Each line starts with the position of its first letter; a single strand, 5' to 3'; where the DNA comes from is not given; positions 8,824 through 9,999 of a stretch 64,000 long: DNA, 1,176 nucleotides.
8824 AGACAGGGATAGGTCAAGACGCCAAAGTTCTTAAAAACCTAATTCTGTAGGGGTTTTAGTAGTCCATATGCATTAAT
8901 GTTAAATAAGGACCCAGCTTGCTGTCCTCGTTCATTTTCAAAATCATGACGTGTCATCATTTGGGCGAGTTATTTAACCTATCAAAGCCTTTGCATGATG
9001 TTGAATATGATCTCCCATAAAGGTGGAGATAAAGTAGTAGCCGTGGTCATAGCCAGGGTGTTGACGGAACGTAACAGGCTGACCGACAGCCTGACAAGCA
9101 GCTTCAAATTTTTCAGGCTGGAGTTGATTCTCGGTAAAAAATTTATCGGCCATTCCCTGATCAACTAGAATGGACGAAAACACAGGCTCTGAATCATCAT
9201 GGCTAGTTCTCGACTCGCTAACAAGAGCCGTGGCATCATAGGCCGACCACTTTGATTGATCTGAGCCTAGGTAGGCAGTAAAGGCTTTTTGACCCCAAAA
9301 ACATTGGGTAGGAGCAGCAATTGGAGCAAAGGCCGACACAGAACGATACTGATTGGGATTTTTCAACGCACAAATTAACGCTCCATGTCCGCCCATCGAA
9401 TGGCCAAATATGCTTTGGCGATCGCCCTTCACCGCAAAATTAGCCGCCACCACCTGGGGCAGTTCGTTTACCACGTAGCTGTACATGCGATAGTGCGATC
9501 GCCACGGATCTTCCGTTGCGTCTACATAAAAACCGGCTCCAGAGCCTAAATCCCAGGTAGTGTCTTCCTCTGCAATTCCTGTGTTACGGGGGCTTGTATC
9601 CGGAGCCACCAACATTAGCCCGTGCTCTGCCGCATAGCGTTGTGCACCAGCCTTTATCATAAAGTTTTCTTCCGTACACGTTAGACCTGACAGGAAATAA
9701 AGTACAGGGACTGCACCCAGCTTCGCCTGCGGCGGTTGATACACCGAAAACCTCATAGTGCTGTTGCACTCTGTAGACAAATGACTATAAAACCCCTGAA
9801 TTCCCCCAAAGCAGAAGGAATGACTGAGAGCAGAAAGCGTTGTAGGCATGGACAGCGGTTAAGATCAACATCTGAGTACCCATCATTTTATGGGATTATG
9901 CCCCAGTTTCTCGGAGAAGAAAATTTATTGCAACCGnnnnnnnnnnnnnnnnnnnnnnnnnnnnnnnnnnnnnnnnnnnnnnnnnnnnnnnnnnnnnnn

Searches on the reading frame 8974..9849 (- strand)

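Call 13: search_protein_families(library=pfam, proteins=[window:8974-9849:-])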
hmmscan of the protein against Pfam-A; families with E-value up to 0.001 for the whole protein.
window:8974-9849:- (291 aa): 4 families
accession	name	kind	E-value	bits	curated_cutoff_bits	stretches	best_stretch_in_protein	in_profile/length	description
PF00756.26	Esterase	-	6.5e-61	206.7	22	1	25-283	1-250/251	Putative esterase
PF00326.27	Peptidase_S9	-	1.6e-07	31.5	22.6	1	134-272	55-190/213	Prolyl oligopeptidase family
PF12146.15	Hydrolase_4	-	0.00024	20.9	27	1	116-189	48-125/239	Serine aminopeptidase, S33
PF07224.18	Chlorophyllase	-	0.00081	18.7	26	0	43-173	38-146/301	Chlorophyllase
